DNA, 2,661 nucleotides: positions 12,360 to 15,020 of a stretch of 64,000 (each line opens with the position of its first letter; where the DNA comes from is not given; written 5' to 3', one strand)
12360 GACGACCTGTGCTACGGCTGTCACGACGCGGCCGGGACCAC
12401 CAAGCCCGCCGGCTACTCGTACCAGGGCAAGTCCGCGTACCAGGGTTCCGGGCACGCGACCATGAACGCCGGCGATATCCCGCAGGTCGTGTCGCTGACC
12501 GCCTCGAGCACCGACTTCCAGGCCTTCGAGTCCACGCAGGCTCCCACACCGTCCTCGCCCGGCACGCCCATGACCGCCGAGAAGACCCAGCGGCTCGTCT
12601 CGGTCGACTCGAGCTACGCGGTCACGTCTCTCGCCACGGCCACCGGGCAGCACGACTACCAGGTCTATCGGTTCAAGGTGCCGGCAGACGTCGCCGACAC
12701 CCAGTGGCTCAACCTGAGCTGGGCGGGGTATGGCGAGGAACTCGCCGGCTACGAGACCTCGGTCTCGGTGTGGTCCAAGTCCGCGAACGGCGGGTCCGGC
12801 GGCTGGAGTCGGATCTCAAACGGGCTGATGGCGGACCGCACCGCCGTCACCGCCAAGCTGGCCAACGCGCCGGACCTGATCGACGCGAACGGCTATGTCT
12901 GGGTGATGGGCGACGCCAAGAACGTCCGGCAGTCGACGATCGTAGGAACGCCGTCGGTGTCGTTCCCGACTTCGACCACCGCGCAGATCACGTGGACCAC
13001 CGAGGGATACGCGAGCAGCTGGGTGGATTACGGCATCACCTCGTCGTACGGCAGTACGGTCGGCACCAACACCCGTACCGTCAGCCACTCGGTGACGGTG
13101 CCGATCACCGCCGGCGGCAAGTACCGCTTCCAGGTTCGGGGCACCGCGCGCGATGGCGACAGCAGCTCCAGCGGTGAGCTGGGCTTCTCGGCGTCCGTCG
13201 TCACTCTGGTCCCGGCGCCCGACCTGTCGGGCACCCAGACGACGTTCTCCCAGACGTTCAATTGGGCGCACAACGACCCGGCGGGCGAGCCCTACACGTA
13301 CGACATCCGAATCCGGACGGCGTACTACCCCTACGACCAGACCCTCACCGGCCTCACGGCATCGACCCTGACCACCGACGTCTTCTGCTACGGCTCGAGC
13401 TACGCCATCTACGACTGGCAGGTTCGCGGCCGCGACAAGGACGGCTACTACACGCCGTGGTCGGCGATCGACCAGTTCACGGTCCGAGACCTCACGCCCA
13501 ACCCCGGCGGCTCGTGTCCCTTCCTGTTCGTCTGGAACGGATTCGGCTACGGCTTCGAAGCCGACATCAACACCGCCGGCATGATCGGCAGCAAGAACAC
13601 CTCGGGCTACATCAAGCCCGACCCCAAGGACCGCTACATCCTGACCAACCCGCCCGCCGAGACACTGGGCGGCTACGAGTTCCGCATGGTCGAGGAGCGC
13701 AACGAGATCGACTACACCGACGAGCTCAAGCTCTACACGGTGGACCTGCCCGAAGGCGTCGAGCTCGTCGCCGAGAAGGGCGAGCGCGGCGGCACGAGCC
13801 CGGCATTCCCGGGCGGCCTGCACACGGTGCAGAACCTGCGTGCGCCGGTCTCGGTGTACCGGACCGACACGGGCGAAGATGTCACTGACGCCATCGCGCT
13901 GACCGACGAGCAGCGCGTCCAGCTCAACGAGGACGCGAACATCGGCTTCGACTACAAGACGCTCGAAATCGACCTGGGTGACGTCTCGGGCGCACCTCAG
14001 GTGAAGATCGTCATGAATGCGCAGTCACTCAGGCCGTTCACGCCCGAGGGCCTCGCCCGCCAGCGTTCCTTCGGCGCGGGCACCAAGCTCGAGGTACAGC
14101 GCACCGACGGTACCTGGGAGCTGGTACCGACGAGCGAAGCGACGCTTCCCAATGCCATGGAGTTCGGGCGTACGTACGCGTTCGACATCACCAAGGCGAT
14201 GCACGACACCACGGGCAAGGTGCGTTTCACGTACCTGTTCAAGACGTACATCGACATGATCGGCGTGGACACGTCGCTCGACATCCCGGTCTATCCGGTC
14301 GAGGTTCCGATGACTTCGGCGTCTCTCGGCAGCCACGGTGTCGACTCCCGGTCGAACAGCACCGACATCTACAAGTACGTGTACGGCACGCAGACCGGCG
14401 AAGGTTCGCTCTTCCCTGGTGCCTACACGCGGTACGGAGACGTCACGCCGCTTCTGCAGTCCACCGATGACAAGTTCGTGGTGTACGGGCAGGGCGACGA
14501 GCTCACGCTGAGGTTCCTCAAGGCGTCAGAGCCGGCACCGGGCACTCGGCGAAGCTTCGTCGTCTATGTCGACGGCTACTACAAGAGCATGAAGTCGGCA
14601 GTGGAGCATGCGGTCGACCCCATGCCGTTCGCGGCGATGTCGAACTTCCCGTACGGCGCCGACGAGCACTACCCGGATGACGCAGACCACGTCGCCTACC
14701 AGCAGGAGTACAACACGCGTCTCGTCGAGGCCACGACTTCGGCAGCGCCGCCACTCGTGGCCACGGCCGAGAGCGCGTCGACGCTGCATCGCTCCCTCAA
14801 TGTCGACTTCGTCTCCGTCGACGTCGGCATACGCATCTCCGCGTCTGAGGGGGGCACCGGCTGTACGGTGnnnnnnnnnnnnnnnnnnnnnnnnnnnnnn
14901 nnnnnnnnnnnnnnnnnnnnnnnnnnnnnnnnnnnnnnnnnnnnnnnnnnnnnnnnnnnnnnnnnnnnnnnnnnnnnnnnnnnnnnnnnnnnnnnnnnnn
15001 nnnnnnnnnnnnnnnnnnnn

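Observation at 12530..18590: Split and apparently circularly permuted beta-sandwich that may loop out the inserts and bring the heme clusters together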

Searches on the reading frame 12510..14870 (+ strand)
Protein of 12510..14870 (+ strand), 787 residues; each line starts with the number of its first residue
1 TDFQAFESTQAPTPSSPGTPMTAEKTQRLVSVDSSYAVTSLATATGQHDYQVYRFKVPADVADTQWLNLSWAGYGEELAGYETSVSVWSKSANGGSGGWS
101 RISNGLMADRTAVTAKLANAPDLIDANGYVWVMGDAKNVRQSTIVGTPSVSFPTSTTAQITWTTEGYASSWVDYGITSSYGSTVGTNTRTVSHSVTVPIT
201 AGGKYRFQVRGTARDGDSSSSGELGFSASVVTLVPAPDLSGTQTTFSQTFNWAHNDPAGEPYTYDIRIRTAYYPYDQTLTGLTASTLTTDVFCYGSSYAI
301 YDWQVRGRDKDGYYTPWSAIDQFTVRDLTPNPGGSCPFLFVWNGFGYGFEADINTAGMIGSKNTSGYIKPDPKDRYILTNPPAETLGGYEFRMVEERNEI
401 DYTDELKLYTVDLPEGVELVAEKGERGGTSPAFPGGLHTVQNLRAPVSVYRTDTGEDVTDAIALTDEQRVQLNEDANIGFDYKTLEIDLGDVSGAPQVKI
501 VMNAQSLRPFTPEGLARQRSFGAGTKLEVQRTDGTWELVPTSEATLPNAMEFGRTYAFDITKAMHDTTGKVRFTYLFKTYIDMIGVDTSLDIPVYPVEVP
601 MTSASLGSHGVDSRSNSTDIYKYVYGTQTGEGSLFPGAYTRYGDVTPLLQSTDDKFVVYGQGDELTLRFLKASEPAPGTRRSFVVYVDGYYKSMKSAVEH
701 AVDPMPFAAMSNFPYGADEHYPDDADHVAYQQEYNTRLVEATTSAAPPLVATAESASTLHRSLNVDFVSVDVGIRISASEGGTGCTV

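Call 11: find_homologous_proteins(query=window:12510-14870:+)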
Query window:12510-14870:+ (787 aa): 62 proteins with E <= 0.001 among 8000 candidates.
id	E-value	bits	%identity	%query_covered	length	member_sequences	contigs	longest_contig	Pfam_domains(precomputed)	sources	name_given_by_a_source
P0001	1.4e-232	792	46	79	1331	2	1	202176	PF27237.1,PF09699.16,PF16656.12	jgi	-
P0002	4.9e-140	486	44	78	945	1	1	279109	PF27237.1,PF14522.12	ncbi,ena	-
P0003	8.5e-132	459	46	63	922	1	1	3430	PF25788.3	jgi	-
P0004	2.7e-119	418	54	48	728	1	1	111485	PF09699.16,PF14537.12,PF14522.12,PF22113.2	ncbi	ncbi:MAG TPA: cytochrome c3 family protein, partial [Coriobacteriia bacterium]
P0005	2.3e-40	157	31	52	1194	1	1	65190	PF01839.30,PF13431.13,PF23914.2,PF13414.13,PF13428.13,PF07593.19,PF14559.13,PF13371.13,PF13517.13,PF00515.35,PF13424.13,PF21033.5,PF13432.13,PF13181.13,PF07719.24,PF13174.13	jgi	jgi:Tfp pilus assembly protein PilF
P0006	7.9e-39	152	31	51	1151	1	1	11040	PF01839.30,PF13431.13,PF23914.2,PF13414.13,PF13428.13,PF07593.19,PF14559.13,PF13371.13,PF13517.13,PF00515.35,PF13424.13,PF21033.5,PF13432.13,PF13181.13,PF07719.24,PF13174.13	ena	-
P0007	5.2e-38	149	28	52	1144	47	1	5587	PF01839.30,PF03704.24,PF13431.13,PF23914.2,PF13414.13,PF13428.13,PF07593.19,PF14559.13,PF13371.13,PF13517.13,PF00515.35,PF13424.13,PF13432.13,PF13181.13,PF07719.24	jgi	jgi:tetratricopeptide (TPR) repeat protein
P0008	5.1e-37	146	30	52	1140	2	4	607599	PF01839.30,PF13431.13,PF23914.2,PF13414.13,PF13428.13,PF07593.19,PF14559.13,PF13371.13,PF13517.13,PF00515.35,PF13424.13,PF13432.13,PF13181.13,PF07719.24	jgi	jgi:tetratricopeptide (TPR) repeat protein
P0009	9.9e-33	132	31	53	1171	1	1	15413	PF01839.30,PF13431.13,PF23914.2,PF13414.13,PF13176.13,PF13428.13,PF07593.19,PF14559.13,PF24575.2,PF13371.13,PF13517.13,PF00515.35,PF12895.14,PF13424.13,PF13432.13,PF13181.13,PF07719.24,PF13174.13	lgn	-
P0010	4.5e-30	123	30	52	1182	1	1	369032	PF01839.30,PF14559.13,PF13517.13,PF00515.35,PF13428.13,PF07593.19,PF07719.24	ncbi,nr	ncbi:MAG: VCBS repeat-containing protein [Chitinophagaceae bacterium]|nr:VCBS repeat-containing prot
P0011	8.5e-26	109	29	52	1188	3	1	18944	PF01839.30,PF13431.13,PF23914.2,PF13414.13,PF13428.13,PF07593.19,PF14559.13,PF13517.13,PF00515.35,PF13424.13,PF13181.13,PF07719.24,PF13174.13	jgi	jgi:Tfp pilus assembly protein PilF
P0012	1.9e-25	107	29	52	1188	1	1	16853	PF01839.30,PF13431.13,PF23914.2,PF13414.13,PF13428.13,PF07593.19,PF14559.13,PF13517.13,PF00515.35,PF13424.13,PF13432.13,PF13181.13,PF07719.24,PF13174.13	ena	-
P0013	2.3e-25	107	27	52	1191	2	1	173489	PF01839.30,PF13431.13,PF23914.2,PF13414.13,PF13428.13,PF07593.19,PF14559.13,PF13517.13,PF00515.35,PF13424.13,PF13432.13,PF13181.13,PF07719.24,PF13174.13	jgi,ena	-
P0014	1.6e-24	104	29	52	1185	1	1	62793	PF01839.30,PF13431.13,PF23914.2,PF13414.13,PF13428.13,PF07593.19,PF14559.13,PF13517.13,PF00515.35,PF13424.13,PF13432.13,PF13181.13,PF07719.24,PF13174.13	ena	-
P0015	1.8e-24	104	29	52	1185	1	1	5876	PF01839.30,PF13431.13,PF23914.2,PF13414.13,PF13428.13,PF07593.19,PF14559.13,PF13517.13,PF00515.35,PF13424.13,PF13432.13,PF13181.13,PF07719.24,PF13174.13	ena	-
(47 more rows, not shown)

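Call 16: find_encoding_contigs(protein=P0002, flank=10000, max_places=2)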
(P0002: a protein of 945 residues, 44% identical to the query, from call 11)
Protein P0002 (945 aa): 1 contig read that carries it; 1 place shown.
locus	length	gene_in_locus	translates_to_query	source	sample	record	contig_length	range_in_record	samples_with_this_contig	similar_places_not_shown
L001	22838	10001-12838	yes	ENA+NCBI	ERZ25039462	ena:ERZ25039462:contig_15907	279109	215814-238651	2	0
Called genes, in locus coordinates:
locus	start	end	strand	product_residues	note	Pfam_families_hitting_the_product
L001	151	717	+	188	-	PF02355:SecD_SecF_C, PF03176:MMPL (weak)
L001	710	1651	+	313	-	PF07549:Sec_GG (weak), PF02355:SecD_SecF_C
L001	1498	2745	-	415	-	-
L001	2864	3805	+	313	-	PF17768:RecJ_OB, PF08797:HIRAN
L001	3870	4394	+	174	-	PF04851:ResIII, PF00270:DEAD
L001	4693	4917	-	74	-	-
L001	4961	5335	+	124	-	-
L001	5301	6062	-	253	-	-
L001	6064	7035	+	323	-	PF04607:RelA_SpoT, PF02824:TGS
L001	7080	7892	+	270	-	PF28438:RelA_RIS, PF01842:ACT, PF13291:ACT_4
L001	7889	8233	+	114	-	PF00753:Lactamase_B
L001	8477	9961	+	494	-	PF09699:Paired_CXXCH_1 (weak), PF14522:Cytochrome_C7 (faint)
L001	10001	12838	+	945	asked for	PF14522:Cytochrome_C7 (faint), PF27237:AF_1625_C (weak)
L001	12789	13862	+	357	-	PF09699:Paired_CXXCH_1 (weak)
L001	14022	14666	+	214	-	-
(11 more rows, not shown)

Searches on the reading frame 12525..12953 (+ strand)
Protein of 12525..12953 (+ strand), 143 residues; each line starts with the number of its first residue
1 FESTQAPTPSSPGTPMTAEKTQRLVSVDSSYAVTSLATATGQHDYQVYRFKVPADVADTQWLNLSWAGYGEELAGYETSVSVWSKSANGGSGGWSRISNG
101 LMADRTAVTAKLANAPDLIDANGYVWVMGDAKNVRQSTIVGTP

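Call 20: search_protein_representatives(protein=window:12525-12953:+)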
Query: 143 residues. Proteins with E-value up to 0.001 (for the whole library): 126; up to 1e-10: 35; up to 1e-30: 8. The best 126 are listed.
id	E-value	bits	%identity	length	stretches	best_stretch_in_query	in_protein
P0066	1.1e-94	330.3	75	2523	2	1-143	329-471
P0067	1.4e-59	216.6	50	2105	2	1-143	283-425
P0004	1.7e-54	200.1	67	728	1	1-143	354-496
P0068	4.0e-40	153.6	42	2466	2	1-141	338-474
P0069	9.3e-40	152.4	43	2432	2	1-141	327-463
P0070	4.7e-39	150.1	39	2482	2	1-142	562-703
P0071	1.4e-38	148.5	40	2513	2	1-143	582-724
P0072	5.6e-38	146.6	40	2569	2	4-142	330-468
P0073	1.1e-30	123.1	39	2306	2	2-142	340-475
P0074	6.2e-30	120.6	44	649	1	2-143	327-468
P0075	3.2e-29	118.3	38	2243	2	1-139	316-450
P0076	3.2e-29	118.3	40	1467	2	2-141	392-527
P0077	8.5e-28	113.7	39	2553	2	2-143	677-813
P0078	9.0e-28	113.6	36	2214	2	1-142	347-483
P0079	5.6e-27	111.0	36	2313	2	2-141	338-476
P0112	5.6e-08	49.5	34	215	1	8-130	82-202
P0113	9.5e-08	48.7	33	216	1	21-133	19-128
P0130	3.3e-06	43.7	28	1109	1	22-133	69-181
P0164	1.6e-04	38.3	33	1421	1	5-134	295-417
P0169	2.9e-04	37.4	33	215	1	6-100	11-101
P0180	5.8e-04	36.5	28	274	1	6-87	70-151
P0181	6.0e-04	36.4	29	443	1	9-136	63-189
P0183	7.2e-04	36.2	24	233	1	2-136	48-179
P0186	7.9e-04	36.0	26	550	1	13-139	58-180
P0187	8.2e-04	36.0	26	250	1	11-133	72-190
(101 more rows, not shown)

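Call 80: search_protein_families(library=pfam, proteins=[P0183, P0186, P0187, P0112, P0113, P0169, P0180, P0181, P0130, P0164], max_evalue=0.01)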
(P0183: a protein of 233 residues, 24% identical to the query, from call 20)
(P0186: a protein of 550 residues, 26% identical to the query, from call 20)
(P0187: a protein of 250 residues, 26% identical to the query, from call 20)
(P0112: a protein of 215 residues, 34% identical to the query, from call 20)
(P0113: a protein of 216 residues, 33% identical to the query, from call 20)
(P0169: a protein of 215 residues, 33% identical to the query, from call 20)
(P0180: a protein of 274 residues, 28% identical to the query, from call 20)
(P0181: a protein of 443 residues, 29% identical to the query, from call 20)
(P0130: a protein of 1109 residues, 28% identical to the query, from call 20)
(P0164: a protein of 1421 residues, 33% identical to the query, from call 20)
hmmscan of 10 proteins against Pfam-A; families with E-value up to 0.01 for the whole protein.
P0183 (233 aa): 1 family
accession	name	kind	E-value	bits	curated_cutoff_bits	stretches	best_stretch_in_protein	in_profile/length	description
PF14741.12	GH114_assoc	-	0.00013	22.5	22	1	71-180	17-121/126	N-terminal glycosyl-hydrolase-114-associated domain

P0186 (550 aa): 3 families
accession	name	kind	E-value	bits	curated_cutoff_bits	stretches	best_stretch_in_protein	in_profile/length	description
PF06439.18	3keto-disac_hyd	-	5.1e-06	27.1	26.8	1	332-488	12-186/187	3-keto-disaccharide hydrolase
PF02210.31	Laminin_G_2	-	0.0012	19.7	22.9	0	374-438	1-63/126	Laminin G domain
PF14741.12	GH114_assoc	-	0.0054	17.3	22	1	75-177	17-120/126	N-terminal glycosyl-hydrolase-114-associated domain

P0187 (250 aa): 0 families

P0112 (215 aa): 1 family
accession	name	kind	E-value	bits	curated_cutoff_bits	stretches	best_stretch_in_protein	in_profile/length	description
PF14741.12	GH114_assoc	-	0.0024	18.5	22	1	90-201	11-113/126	N-terminal glycosyl-hydrolase-114-associated domain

P0113 (216 aa): 11 families
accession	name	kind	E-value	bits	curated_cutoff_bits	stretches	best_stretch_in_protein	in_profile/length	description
PF13620.12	CarboxypepD_reg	-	1e-18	67.9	32.3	1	132-203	1-79/82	Carboxypeptidase regulatory-like domain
PF13715.12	CarbopepD_reg_2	-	7.1e-14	52.1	32.2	1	133-209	1-80/88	CarboxypepD_reg-like domain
PF14741.12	GH114_assoc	-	5.3e-06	27.1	22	1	25-118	8-106/126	N-terminal glycosyl-hydrolase-114-associated domain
PF14686.12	fn3_3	-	1.2e-05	25.4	24.4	1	158-198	29-71/75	Polysaccharide lyase family 4, domain II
PF12985.13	DUF3869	-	2.2e-05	25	24.5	1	127-194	2-68/85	Domain of unknown function (DUF3869)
PF20608.4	Phage_tube_C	-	0.00012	22.7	24.1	1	147-194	32-78/82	Phage tail tube protein C-terminal domain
PF17210.9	SdrD_B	-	0.00013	22.6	29.7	1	140-190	19-72/112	SdrD B-like domain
PF17802.7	SpaA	-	0.00028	21.4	23.1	1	138-195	8-75/91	Prealbumin-like fold domain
PF08308.17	PEGA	-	0.00077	19.8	20.8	1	147-199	11-60/71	PEGA domain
PF02369.22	Big_1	-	0.002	18.6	34.9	1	130-193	18-91/93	Bacterial Ig-like domain (group 1)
PF11008.14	DUF2846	-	0.0077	16.7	34.3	0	144-205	19-82/92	Protein of unknown function (DUF2846)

P0169 (215 aa): 0 families

P0180 (274 aa): 1 family
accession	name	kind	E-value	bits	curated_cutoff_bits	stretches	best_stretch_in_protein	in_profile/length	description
PF14741.12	GH114_assoc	-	0.00043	20.9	22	1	93-195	24-117/126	N-terminal glycosyl-hydrolase-114-associated domain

P0181 (443 aa): 1 family
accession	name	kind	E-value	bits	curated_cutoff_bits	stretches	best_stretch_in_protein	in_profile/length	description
PF11617.13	Cu-binding_MopE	-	0.00017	22.2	27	1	321-334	1-14/30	Putative metal-binding motif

P0130 (1109 aa): 6 families
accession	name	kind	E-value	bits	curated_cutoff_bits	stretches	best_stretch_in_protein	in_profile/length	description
PF00041.27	fn3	-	1.9e-18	66.9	25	2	868-935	17-79/84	Fibronectin type III domain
PF25788.1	Ig_Rha78A_N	-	8.2e-14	52.2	27.4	2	982-1042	38-102/105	Rha78A-like, N-terminal immunoglobulin domain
PF16656.11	Pur_ac_phosph_N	-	3.9e-12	47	30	2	900-935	56-90/93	Purple acid Phosphatase, N-terminal domain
PF24489.1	Ig_J_second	-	2.3e-11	44.1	27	2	905-936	56-89/105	Tip attachment protein J second Ig-like domain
PF25059.1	FN3_DSCAM-DSCAML_C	-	6e-07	30.2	39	1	901-932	41-72/89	DSCAM/DSCAML C-terminal Fn3-like domain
PF24421.1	Ig_J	-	0.00042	20.8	29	0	971-1042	32-102/104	Tip attachment protein J, Ig-like domain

P0164 (1421 aa): 2 families
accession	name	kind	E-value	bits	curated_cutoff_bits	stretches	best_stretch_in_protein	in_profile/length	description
PF01471.23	PG_binding_1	-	1.7e-09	38.2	23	1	1350-1411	2-55/57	Putative peptidoglycan binding domain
PF07691.17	PA14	-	6.3e-07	29.7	24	1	198-280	43-136/147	PA14 domain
